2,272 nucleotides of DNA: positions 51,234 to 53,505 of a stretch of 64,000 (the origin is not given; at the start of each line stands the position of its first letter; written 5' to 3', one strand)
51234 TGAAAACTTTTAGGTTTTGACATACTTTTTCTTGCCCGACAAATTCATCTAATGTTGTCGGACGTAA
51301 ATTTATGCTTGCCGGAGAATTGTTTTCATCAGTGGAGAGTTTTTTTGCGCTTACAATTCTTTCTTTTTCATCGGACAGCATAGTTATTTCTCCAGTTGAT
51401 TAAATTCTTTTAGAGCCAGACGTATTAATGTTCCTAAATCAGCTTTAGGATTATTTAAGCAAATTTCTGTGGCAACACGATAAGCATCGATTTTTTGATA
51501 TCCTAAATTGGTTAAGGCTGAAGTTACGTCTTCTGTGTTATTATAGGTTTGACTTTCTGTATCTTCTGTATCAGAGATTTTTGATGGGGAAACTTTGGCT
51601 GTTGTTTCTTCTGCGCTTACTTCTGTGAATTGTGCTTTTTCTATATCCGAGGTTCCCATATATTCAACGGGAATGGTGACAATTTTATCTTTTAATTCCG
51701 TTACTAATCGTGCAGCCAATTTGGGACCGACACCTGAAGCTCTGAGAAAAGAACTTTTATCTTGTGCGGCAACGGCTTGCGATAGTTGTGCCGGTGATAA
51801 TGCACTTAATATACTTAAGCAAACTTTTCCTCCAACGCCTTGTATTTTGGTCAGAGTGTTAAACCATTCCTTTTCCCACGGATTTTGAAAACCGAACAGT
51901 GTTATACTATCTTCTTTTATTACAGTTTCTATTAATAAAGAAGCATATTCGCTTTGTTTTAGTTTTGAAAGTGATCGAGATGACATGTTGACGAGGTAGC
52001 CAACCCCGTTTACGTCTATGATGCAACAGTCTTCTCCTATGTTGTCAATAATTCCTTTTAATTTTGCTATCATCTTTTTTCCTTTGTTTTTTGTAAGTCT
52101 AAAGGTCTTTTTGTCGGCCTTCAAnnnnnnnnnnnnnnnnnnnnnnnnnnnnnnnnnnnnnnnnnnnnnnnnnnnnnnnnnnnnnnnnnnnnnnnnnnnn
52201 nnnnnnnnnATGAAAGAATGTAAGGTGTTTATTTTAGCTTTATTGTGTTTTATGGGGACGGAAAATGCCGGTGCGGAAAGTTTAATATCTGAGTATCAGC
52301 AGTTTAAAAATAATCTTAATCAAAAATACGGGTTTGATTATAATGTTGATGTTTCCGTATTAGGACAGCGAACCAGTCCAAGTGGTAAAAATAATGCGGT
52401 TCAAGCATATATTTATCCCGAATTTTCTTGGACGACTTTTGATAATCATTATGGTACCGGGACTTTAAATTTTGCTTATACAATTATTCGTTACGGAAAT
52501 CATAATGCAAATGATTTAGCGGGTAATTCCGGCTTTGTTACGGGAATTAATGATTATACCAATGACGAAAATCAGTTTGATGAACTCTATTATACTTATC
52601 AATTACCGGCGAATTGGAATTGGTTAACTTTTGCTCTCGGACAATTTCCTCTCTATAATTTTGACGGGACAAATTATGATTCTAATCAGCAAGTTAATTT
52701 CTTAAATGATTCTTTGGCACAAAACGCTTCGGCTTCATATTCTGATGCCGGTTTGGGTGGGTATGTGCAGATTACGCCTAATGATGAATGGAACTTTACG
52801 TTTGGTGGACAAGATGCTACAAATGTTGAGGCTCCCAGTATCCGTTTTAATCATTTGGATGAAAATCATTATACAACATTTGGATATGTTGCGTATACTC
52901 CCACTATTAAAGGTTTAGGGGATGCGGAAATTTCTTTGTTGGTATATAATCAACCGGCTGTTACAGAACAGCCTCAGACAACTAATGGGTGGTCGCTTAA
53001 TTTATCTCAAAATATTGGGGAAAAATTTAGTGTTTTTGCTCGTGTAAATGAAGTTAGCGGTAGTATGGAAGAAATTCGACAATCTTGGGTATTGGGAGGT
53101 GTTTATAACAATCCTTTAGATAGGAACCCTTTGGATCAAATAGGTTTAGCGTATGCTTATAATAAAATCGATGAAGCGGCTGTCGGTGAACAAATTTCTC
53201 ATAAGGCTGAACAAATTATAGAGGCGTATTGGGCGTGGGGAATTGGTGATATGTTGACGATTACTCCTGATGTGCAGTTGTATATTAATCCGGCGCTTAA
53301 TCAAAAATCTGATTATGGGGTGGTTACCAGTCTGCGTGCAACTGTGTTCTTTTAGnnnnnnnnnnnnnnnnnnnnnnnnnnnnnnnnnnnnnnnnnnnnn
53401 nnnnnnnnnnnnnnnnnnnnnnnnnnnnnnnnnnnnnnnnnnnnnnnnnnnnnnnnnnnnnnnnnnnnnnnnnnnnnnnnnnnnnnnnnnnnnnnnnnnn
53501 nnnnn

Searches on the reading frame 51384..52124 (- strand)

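Call 15: search_protein_families(library=ncbifam, proteins=[window:51384-52124:-], max_evalue=0.00001)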
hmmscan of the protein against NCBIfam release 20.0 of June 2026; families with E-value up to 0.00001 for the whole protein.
window:51384-52124:- (246 aa): 2 families
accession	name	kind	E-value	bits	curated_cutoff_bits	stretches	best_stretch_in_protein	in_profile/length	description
TIGR00084.2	ruvA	equivalog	3.7e-51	173.6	85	1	18-239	1-202/202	Holliday junction branch migration protein RuvA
NF011194.0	PRK14600.1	equivalog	1.6e-40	138.9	180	1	18-162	1-145/188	Holliday junction branch migration protein RuvA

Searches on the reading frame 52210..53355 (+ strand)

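Call 15: search_protein_families(library=ncbifam, proteins=[window:52210-53355:+], max_evalue=0.00001)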
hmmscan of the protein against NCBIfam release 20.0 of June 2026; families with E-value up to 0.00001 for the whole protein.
window:52210-53355:+ (381 aa): 1 family
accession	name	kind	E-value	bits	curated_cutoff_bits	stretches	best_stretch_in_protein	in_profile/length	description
NF051888.1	porinAaxAChlmd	equivalog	9.9e-84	281.9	600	1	34-378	87-437/440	porin AaxA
